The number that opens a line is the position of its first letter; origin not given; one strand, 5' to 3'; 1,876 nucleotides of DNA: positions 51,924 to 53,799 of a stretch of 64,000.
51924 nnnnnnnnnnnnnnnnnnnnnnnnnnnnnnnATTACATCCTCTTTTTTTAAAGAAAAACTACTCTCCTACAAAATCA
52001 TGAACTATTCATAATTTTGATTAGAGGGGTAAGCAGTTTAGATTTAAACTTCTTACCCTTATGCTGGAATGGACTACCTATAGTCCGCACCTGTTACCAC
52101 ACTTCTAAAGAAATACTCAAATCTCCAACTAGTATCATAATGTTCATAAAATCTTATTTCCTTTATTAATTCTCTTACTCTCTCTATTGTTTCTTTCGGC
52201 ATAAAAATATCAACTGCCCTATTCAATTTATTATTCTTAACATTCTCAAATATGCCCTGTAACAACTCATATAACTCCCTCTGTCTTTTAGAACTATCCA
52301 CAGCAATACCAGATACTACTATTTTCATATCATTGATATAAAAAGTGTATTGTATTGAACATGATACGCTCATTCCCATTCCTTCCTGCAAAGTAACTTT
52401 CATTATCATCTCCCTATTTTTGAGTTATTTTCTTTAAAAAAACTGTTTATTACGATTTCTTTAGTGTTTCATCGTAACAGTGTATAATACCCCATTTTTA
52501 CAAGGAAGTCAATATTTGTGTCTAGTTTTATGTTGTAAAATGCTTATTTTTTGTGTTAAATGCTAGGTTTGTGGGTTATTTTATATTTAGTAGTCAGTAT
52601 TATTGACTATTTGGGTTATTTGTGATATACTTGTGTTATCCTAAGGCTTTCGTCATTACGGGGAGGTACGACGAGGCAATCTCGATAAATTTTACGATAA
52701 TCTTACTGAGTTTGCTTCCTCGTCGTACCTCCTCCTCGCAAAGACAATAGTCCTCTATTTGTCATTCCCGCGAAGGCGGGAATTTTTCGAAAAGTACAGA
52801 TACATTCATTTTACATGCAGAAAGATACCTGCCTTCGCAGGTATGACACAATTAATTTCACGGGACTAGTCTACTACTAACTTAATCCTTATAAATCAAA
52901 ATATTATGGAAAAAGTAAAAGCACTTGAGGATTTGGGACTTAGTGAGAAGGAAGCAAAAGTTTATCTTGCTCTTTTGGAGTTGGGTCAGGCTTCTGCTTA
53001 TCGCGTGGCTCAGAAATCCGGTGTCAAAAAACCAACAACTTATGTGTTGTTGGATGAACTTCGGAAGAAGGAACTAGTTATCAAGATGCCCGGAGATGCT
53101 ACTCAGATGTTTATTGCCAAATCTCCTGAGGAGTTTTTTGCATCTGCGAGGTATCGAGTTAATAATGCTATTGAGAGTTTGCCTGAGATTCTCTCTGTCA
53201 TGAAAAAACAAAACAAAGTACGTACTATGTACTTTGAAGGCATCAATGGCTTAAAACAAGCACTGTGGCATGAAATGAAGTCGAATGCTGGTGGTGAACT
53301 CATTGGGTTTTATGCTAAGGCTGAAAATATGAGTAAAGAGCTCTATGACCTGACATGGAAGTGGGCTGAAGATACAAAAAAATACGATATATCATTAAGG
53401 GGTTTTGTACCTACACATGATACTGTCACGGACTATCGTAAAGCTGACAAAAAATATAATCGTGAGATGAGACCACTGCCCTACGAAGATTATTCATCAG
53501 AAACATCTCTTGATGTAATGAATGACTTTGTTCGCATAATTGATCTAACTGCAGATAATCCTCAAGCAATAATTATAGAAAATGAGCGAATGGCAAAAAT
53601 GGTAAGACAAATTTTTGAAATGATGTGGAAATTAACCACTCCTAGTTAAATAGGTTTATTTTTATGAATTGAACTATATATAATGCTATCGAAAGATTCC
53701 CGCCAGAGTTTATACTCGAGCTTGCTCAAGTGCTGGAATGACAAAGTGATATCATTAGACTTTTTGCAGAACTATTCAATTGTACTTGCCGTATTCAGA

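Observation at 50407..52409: Tandem array of four small genes, three carrying a conserved ~40-nt upstream motif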

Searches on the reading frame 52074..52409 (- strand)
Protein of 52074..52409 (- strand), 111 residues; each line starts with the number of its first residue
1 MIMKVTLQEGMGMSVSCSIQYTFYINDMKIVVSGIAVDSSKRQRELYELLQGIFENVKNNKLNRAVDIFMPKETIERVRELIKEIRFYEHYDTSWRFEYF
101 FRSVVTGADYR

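Call 5: search_protein_families(library=pfam, proteins=[window:52074-52409:-], max_evalue=1)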
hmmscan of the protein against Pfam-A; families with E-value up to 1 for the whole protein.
window:52074-52409:- (111 aa): 2 families
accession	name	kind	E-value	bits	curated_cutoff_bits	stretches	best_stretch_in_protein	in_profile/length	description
PF18365.6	PI_PP_C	-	0.16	12.5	25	0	73-107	9-44/125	Phosphoinositide phosphatase C-terminal domain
PF00557.29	Peptidase_M24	-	0.17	12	23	1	6-57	70-120/208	Metallopeptidase family M24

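Call 12: search_protein_families(library=padloc, proteins=[window:52074-52409:-], max_evalue=1)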
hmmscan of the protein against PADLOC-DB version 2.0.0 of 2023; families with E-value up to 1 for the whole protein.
window:52074-52409:- (111 aa): 1 family
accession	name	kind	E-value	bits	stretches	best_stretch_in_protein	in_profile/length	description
PDLC02171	Drt1a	-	0.00064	15.3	1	20-60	318-359/1232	-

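Call 13: search_protein_families(library=phrogs, proteins=[window:52074-52409:-], max_evalue=1)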
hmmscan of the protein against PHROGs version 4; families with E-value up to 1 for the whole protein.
window:52074-52409:- (111 aa): 4 families
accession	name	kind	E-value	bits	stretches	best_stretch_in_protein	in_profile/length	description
phrog_7168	-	DNA, RNA and nucleotide metabolism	0.015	15.8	1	41-86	192-236/284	homing endonuclease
phrog_1739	-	unknown function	0.028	16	1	22-76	4-57/97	-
phrog_26410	-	unknown function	0.21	13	1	42-61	43-62/65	-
phrog_680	-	tail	0.35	12.1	1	70-110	22-60/98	tail length tape measure protein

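Call 16: list_cluster_members(proteins=[window:52074-52409:-, window:51550-51954:-, window:50954-51490:-, window:50407-50838:-, window:52906-53649:+, window:53985-54443:-])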
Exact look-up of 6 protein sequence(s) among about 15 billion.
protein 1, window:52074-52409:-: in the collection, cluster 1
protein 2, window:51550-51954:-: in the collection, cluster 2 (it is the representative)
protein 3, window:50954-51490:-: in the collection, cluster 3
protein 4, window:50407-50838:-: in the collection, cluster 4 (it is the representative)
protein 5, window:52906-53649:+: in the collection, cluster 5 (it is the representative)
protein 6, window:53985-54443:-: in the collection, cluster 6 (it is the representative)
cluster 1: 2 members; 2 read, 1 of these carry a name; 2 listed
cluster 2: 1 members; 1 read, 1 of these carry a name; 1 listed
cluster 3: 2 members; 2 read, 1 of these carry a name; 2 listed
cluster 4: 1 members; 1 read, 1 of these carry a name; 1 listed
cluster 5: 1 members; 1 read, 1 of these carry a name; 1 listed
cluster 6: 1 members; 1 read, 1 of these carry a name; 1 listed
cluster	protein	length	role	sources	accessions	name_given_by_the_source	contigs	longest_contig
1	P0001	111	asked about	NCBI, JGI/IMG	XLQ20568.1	MAG: hypothetical protein ACKUBY_02170 [Candidatus Moraniibacteriota bacterium] | hypothetical protein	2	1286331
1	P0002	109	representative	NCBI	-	-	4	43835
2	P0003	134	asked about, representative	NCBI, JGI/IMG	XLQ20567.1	MAG: hypothetical protein ACKUBY_02165 [Candidatus Moraniibacteriota bacterium] | hypothetical protein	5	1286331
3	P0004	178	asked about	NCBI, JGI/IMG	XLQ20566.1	MAG: hypothetical protein ACKUBY_02160 [Candidatus Moraniibacteriota bacterium] | hypothetical protein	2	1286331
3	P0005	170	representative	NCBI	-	-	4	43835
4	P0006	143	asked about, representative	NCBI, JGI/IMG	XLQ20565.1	MAG: hypothetical protein ACKUBY_02155 [Candidatus Moraniibacteriota bacterium] | hypothetical protein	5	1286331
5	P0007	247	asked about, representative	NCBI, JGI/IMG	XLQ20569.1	MAG: TrmB family transcriptional regulator [Candidatus Moraniibacteriota bacterium] | HTH-type transcriptional regulator, sugar sensing transcriptional regulator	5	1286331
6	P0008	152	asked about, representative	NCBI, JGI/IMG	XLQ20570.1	MAG: hypothetical protein ACKUBY_02180 [Candidatus Moraniibacteriota bacterium] | hypothetical protein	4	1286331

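Call 17: find_homologous_proteins(query=P0004, max_evalue=0.01)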
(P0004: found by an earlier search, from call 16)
Query P0004 (178 aa): 3 proteins with E <= 0.01 among 17 candidates.
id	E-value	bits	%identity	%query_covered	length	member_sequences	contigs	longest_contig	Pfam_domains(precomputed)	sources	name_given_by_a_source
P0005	1.2e-109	382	100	96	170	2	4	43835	-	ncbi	-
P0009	7.3e-73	262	67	96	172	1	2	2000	-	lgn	-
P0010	2.1e-60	221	59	96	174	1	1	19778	-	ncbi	-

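Call 18: find_encoding_contigs(protein=P0003, flank=10000, max_places=6)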
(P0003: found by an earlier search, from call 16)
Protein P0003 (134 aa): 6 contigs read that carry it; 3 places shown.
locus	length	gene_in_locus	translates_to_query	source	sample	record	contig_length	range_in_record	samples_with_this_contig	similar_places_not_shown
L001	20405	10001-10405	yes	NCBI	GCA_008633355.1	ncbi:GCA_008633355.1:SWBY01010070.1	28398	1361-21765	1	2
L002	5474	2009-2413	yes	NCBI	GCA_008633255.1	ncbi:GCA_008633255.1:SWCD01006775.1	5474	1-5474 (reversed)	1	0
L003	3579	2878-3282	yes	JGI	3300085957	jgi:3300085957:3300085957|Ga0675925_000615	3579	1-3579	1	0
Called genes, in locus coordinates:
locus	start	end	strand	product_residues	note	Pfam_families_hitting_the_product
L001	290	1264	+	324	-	PF01476:LysM, PF23473:LysM3_LYK4_5 (faint), PF01476:LysM, PF05257:CHAP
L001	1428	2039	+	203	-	PF18933:PsbP_2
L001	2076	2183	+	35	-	-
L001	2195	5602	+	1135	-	-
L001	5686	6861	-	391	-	-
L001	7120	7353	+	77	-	-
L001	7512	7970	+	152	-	-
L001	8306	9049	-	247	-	PF01978:TrmB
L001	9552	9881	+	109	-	-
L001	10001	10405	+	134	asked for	-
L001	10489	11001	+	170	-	-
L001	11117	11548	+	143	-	-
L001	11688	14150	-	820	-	PF00521:DNA_topoisoIV, PF03989:DNA_gyraseA_C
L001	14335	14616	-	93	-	-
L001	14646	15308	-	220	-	PF13483:Lactamase_B_3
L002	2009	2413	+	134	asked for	-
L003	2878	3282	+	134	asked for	-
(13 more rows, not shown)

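Call 19: find_encoding_contigs(protein=P0010, flank=10000, max_places=4)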
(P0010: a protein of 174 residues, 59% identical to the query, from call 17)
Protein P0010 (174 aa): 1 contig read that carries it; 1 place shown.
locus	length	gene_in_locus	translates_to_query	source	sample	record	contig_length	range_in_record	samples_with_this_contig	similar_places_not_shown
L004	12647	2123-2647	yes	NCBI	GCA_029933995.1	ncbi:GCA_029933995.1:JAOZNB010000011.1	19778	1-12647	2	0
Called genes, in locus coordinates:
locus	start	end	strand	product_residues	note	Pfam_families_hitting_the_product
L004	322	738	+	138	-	-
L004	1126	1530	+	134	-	-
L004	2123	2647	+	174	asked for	-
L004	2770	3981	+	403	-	PF05977:MFS_3 (faint), PF07690:MFS_1, PF12832:MFS_1_like (weak)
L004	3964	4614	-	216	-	-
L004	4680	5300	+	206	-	-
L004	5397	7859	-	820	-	PF00521:DNA_topoisoIV, PF03989:DNA_gyraseA_C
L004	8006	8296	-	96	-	-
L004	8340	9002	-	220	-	PF13483:Lactamase_B_3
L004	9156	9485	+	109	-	PF07411:DUF1508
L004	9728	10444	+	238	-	-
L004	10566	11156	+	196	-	-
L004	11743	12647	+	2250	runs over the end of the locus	PF13385:Laminin_G_3, PF00354:Pentaxin (faint), PF02210:Laminin_G_2 (faint), PF10102:DUF2341, PF07953:Toxin_R_bind_N (weak), PF13385:Laminin_G_3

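Call 20: find_encoding_contigs(protein=P0009, flank=10000, max_places=4)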
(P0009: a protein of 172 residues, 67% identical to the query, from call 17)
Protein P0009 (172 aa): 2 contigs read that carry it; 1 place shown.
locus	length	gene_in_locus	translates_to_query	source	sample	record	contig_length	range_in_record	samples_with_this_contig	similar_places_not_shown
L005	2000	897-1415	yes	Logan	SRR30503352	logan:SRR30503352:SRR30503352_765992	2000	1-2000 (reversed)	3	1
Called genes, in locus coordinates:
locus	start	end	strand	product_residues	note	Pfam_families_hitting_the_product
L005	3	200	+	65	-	?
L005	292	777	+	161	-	-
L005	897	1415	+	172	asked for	-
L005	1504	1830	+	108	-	-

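Call 41: search_protein_families(library=pfam, proteins=[L005:292-777:+, L005:1504-1830:+], max_evalue=0.1)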
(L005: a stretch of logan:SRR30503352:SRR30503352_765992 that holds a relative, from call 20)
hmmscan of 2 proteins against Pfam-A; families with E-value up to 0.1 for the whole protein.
L005:292-777:+ (161 aa): 0 families

L005:1504-1830:+ (108 aa): 0 families

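Call 42: search_protein_families(library=pfam, proteins=[L004:322-738:+, L004:1126-1530:+], max_evalue=0.1)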
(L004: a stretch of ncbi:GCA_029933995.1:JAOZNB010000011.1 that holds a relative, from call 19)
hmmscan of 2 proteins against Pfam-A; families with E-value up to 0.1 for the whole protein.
L004:322-738:+ (138 aa): 0 families

L004:1126-1530:+ (134 aa): 0 families

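Call 46: find_homologous_proteins(query=P0006, max_evalue=0.01)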
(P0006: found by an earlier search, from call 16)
Query P0006 (143 aa): 1 proteins with E <= 0.01 among 6 candidates.
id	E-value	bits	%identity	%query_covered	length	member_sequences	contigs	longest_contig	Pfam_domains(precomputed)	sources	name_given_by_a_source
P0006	1.1e-88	312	100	100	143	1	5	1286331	-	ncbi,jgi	ncbi:MAG: hypothetical protein ACKUBY_02155 [Candidatus Moraniibacteriota bacterium]|jgi:hypothetica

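Call 49: find_homologous_proteins(query=P0003, max_evalue=0.01)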
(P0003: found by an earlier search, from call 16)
Query P0003 (134 aa): 1 proteins with E <= 0.01 among 6 candidates.
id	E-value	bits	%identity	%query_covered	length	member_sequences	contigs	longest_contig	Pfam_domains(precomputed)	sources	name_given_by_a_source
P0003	1.3e-86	305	100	100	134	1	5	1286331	-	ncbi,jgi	ncbi:MAG: hypothetical protein ACKUBY_02165 [Candidatus Moraniibacteriota bacterium]|jgi:hypothetica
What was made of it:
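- Tried and rejected: Word-indexed homologue searches returned two relatives for ORF3 and none for ORF2 or ORF4 (calls 17, 46, 49).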

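Call 52: predict_structure(alignment_id=A3)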
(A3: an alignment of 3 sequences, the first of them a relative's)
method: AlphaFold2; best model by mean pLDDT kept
length: 170 residues; sequences in the alignment: 3
mean_pLDDT: 48.2   pTM: 0.46
mean pLDDT of the five models: 48.2, 45.9, 40.3, 39.3, 34.4
residues with pLDDT >= 90: 0; 70-90: 25; 50-70: 58; < 50: 87
segments of 3 or more residues with pLDDT < 50: 1-41, 61-93, 141-151
pLDDT, mean of each block of 10 residues (from residue 1): 34 26 24 34 54 59 38 38 30 54 69 59 75 59 43 61 62
secondary structure, 60 per line:
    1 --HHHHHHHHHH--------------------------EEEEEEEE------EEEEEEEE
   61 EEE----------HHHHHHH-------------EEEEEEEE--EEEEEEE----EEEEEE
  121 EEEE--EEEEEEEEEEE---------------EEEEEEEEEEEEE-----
elements in order: H3-12 E39-46 E53-63 H74-80 E94-101 E104-110 E115-124 E127-137 E153-165

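Call 53: search_protein_representatives(alignment_id=A3)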
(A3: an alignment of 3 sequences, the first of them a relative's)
Query: 3 sequences, 172 profile positions. Proteins with E-value up to 0.001 (for the whole library): 4; up to 1e-10: 2; up to 1e-30: 2. The best 4 are listed.
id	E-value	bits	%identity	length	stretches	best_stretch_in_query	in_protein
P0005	9.8e-99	344.4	-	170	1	1-172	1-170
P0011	1.8e-47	177.5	-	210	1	1-172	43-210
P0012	1.7e-06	44.2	-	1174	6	65-128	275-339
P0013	2.9e-05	40.1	-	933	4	66-95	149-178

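Call 54: search_protein_families(library=pfam, proteins=[P0011, P0012, P0013], max_evalue=0.01)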
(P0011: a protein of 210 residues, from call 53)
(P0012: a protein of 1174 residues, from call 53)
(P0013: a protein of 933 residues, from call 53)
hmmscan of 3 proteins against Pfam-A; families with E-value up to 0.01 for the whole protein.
P0011 (210 aa): 0 families

P0012 (1174 aa): 4 families
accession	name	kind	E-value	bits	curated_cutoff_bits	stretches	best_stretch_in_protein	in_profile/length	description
PF18962.6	Por_Secre_tail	-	1.7e-08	35.1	27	1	1101-1168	1-71/75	Secretion system C-terminal sorting domain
PF21031.3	WDR54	-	2.8e-07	30.5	26.6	0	315-337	153-175/334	WDR54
PF14347.11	DUF4399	-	4.8e-05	24.1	28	0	991-1014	47-70/91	Domain of unknown function (DUF4399)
PF07004.17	SHIPPO-rpt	-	0.0033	18.9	20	0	109-117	3-11/33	Sperm-tail PG-rich repeat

P0013 (933 aa): 4 families
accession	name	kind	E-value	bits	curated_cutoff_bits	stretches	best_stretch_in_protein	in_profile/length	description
PF02415.23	Chlam_PMP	-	3.3e-69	221.5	20.6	0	196-211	2-17/19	Chlamydia polymorphic membrane protein (Chlamydia_PMP) repeat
PF17161.10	DUF5123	-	8.1e-11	43.5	35.1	0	807-878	2-68/113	Domain of unknown function (DUF5123)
PF22274.2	DGF-1_beta-sheet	-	4.7e-07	30.2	22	0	238-276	124-161/169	DGF-1 beta-sheet domain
PF04371.20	PAD_porph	-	7.9e-05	22.5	25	0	57-83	128-154/321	Porphyromonas-type peptidyl-arginine deiminase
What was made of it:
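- Tried and rejected: A profile search of 1.84e9 representatives with the ORF3 family added one true relative, plus weak hits to repetitive beta-proteins that are probably compositional (calls 53, 54).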

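Call 55: search_solved_structures(query=A3, max_evalue=1)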
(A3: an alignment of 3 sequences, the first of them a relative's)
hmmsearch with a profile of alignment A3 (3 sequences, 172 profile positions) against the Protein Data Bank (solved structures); distinct sequences matched with E-value up to 1: 5.
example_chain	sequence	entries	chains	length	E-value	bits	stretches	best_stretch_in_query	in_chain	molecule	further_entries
7lrg_G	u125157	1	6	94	0.31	13.9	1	81-129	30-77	Myosin-binding protein C, cardiac-type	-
1pd6_A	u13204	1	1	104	0.39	13.6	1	81-129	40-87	Myosin-binding protein C, cardiac-type, Domain C2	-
5k6p_A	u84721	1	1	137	0.7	12.8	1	81-129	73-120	Myosin-binding protein C, cardiac-type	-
1lo1_A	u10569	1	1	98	0.7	12.8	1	18-65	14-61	Steroid hormone receptor ERR2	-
8ifo_A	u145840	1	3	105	0.93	12.4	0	18-65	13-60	Estrogen-related receptor gamma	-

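Call 57: search_protein_families(library=ncbifam, proteins=[window:52074-52409:-], max_evalue=0.1)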
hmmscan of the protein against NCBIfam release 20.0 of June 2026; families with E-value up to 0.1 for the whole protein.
window:52074-52409:- (111 aa): 1 family
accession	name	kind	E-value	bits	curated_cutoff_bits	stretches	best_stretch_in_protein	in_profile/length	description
TIGR00340.1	zpr1_rel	hypoth_equivalog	0.063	12.7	117.95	1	8-86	59-131/163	zinc finger protein ZPR1 homolog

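Call 59: predict_structure(protein=P0006)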
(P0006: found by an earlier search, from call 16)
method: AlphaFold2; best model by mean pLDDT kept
length: 143 residues; sequences in the alignment: 1
mean_pLDDT: 37.4   pTM: 0.30
mean pLDDT of the five models: 37.4, 37.1, 37.0, 35.6, 30.9
residues with pLDDT >= 90: 0; 70-90: 0; 50-70: 23; < 50: 120
segments of 3 or more residues with pLDDT < 50: 1-28, 49-55, 61-143
pLDDT, mean of each block of 10 residues (from residue 1): 25 29 42 56 52 47 40 32 27 31 31 31 45 37 29
secondary structure, 60 per line:
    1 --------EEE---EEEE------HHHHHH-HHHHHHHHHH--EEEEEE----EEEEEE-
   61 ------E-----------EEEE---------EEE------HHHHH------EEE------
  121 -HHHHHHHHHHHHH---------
elements in order: E9-11 E15-18 H25-30 H32-41 E44-49 E54-59 E79-82 E92-94 H101-105 E112-114 H122-134
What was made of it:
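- On Polymorphic-toxin immunity gene array: Remote structural similarity could not be assessed because the AF2 models had pLDDT 37-48 (calls 52, 59).
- Tried and rejected: AlphaFold2 models of ORF3 (pLDDT 48) and ORF4 (pLDDT 37) were too poor for fold searches, which were therefore not run (calls 52, 59).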

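Call 67: search_solved_structures(query=P0001, max_evalue=1)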
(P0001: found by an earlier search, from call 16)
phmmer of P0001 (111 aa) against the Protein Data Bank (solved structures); distinct sequences matched with E-value up to 1: 0.

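Call 68: search_solved_structures(query=P0003, max_evalue=1)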
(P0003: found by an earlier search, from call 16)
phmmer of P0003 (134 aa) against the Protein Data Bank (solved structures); distinct sequences matched with E-value up to 1: 0.

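Call 69: search_solved_structures(query=P0006, max_evalue=1)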
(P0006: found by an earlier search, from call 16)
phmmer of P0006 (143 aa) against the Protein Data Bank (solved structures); distinct sequences matched with E-value up to 1: 0.
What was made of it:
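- Tried and rejected: PDB sequence searches were empty (calls 55, 67-69).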

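Call 70: find_encoding_contigs(protein=P0011, flank=10000, max_places=4)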
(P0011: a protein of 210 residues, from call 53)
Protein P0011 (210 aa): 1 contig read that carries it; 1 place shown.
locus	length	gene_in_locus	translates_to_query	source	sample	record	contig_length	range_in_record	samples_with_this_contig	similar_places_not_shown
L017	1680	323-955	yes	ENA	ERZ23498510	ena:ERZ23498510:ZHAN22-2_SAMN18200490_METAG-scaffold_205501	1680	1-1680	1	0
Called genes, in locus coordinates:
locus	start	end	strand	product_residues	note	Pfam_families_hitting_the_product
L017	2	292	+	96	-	?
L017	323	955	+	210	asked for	-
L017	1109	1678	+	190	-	?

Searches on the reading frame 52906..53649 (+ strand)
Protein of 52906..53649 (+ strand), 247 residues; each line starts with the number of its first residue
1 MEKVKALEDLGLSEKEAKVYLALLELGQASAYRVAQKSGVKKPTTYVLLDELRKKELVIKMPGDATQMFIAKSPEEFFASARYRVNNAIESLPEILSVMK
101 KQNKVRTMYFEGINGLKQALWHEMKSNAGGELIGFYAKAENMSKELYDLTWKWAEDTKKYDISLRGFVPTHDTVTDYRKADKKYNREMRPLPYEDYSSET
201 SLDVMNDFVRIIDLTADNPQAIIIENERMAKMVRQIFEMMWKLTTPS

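Call 41: search_protein_families(library=pfam, proteins=[L005:292-777:+, L005:1504-1830:+], max_evalue=0.1)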
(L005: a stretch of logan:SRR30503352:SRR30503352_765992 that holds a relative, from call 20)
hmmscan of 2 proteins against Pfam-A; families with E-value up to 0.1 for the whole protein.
L005:292-777:+ (161 aa): 0 families

L005:1504-1830:+ (108 aa): 0 families

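Call 42: search_protein_families(library=pfam, proteins=[L004:322-738:+, L004:1126-1530:+], max_evalue=0.1)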
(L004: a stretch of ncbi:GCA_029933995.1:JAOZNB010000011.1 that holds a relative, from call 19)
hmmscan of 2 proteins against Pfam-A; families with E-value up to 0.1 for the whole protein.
L004:322-738:+ (138 aa): 0 families

L004:1126-1530:+ (134 aa): 0 families

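Call 54: search_protein_families(library=pfam, proteins=[P0011, P0012, P0013], max_evalue=0.01)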
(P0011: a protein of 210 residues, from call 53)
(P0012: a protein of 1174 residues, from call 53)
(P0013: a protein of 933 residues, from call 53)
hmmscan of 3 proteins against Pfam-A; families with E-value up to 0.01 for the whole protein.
P0011 (210 aa): 0 families

P0012 (1174 aa): 4 families
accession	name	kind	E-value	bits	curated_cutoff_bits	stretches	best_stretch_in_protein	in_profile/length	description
PF18962.6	Por_Secre_tail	-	1.7e-08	35.1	27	1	1101-1168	1-71/75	Secretion system C-terminal sorting domain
PF21031.3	WDR54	-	2.8e-07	30.5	26.6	0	315-337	153-175/334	WDR54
PF14347.11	DUF4399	-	4.8e-05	24.1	28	0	991-1014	47-70/91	Domain of unknown function (DUF4399)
PF07004.17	SHIPPO-rpt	-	0.0033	18.9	20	0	109-117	3-11/33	Sperm-tail PG-rich repeat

P0013 (933 aa): 4 families
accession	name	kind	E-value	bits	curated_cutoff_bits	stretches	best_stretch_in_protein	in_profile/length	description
PF02415.23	Chlam_PMP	-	3.3e-69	221.5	20.6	0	196-211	2-17/19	Chlamydia polymorphic membrane protein (Chlamydia_PMP) repeat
PF17161.10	DUF5123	-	8.1e-11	43.5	35.1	0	807-878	2-68/113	Domain of unknown function (DUF5123)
PF22274.2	DGF-1_beta-sheet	-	4.7e-07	30.2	22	0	238-276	124-161/169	DGF-1 beta-sheet domain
PF04371.20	PAD_porph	-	7.9e-05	22.5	25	0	57-83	128-154/321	Porphyromonas-type peptidyl-arginine deiminase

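Call 57: search_protein_families(library=ncbifam, proteins=[window:52906-53649:+], max_evalue=0.1)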
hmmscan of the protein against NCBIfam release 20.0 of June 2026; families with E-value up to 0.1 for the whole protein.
window:52906-53649:+ (247 aa): 8 families
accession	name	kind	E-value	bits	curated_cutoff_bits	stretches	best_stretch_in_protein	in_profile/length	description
NF047390.1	TransRegTrmBL1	equivalog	7.1e-07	28.5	650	1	2-100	5-102/341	HTH-type sugar sensing transcriptional regulator TrmBL1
NF040851.1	tran_reg_TrmB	equivalog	3.1e-06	26.6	600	1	3-105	7-108/338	HTH-type sugar-sensing transcriptional regulator TrmB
NF047392.1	TransRegTrmBHalo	equivalog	4.1e-05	22.7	500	1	8-94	14-99/349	HTH-type sugar sensing transcriptional regulator TrmB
NF053756.1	MreA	equivalog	7.4e-05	22.5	100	1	2-59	5-62/110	MreA family transcriptional regulator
TIGR01884.1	cas_HTH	subfamily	0.00016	21.1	60.2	1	10-59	138-187/202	CRISPR-associated CARF protein Csa3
NF041141.1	tran_reg_TrmBL2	equivalog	0.00023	20.8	530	1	8-68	12-72/264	HTH-type transcriptional regulator TrmBL2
NF040939.2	trans_reg_lrs14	equivalog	0.068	13.2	90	0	11-61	18-69/103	Lrs14 family HTH-type transcriptional regulator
NF041395.1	TranRegLrpA1_Halo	equivalog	0.069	13.1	250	0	18-109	9-95/142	HTH-type transcriptional regulator LrpA1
